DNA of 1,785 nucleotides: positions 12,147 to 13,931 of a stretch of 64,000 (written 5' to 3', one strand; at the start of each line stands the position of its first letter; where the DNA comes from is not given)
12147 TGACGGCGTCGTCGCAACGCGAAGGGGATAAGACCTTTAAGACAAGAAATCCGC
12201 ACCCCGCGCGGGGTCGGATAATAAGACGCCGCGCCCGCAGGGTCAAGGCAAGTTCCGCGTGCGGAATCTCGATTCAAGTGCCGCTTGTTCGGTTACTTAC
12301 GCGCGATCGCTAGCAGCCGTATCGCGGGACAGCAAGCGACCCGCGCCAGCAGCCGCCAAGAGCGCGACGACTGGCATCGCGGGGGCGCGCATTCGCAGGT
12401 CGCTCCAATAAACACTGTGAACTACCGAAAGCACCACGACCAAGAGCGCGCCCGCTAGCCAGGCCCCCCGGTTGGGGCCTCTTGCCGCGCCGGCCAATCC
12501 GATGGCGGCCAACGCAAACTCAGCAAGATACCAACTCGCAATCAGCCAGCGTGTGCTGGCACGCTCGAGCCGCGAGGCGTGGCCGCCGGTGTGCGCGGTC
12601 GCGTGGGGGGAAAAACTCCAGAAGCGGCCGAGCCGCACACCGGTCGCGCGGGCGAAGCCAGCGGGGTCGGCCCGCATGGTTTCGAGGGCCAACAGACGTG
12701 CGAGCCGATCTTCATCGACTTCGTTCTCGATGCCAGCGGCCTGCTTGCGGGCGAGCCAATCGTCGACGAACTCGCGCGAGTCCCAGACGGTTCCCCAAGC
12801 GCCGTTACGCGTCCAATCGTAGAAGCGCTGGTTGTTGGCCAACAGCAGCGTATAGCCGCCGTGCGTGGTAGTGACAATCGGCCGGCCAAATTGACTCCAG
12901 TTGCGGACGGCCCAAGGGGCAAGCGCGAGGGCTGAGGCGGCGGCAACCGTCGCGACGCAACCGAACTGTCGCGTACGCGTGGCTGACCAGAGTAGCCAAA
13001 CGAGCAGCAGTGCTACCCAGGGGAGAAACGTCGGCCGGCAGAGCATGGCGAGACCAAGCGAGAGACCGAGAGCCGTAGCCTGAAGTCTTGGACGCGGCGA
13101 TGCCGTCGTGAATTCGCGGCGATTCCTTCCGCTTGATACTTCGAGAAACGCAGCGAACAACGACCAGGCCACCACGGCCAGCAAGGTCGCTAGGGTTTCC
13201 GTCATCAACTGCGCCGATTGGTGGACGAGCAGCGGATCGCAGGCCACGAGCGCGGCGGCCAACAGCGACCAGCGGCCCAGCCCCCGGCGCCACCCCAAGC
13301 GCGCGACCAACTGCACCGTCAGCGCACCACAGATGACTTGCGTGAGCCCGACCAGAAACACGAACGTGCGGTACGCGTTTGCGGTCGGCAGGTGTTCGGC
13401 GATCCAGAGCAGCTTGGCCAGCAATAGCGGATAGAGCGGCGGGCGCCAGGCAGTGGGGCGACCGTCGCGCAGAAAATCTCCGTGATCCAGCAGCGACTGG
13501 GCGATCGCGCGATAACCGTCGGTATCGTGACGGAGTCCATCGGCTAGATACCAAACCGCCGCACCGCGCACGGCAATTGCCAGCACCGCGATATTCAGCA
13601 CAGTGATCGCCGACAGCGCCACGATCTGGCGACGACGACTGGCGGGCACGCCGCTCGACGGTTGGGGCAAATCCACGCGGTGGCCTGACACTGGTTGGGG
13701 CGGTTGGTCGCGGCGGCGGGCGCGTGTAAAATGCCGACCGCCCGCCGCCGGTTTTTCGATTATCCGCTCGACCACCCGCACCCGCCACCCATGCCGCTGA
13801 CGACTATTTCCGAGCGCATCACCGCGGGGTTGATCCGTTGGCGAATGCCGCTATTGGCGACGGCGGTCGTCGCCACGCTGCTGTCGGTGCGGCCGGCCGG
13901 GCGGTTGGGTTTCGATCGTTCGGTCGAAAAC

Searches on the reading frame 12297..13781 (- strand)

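Call 10: search_protein_families(library=pfam, proteins=[window:12297-13781:-], max_evalue=0.01)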
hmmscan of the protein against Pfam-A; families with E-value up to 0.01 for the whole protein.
window:12297-13781:- (494 aa): 2 families
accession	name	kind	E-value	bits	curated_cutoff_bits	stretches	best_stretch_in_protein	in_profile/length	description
PF13231.12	PMT_2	-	0.0059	17.3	26.1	1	144-289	24-156/160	Dolichyl-phosphate-mannose-protein mannosyltransferase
PF13439.12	Glyco_transf_4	-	0.0059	17.1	28.5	0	254-339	54-145/170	Glycosyltransferase Family 4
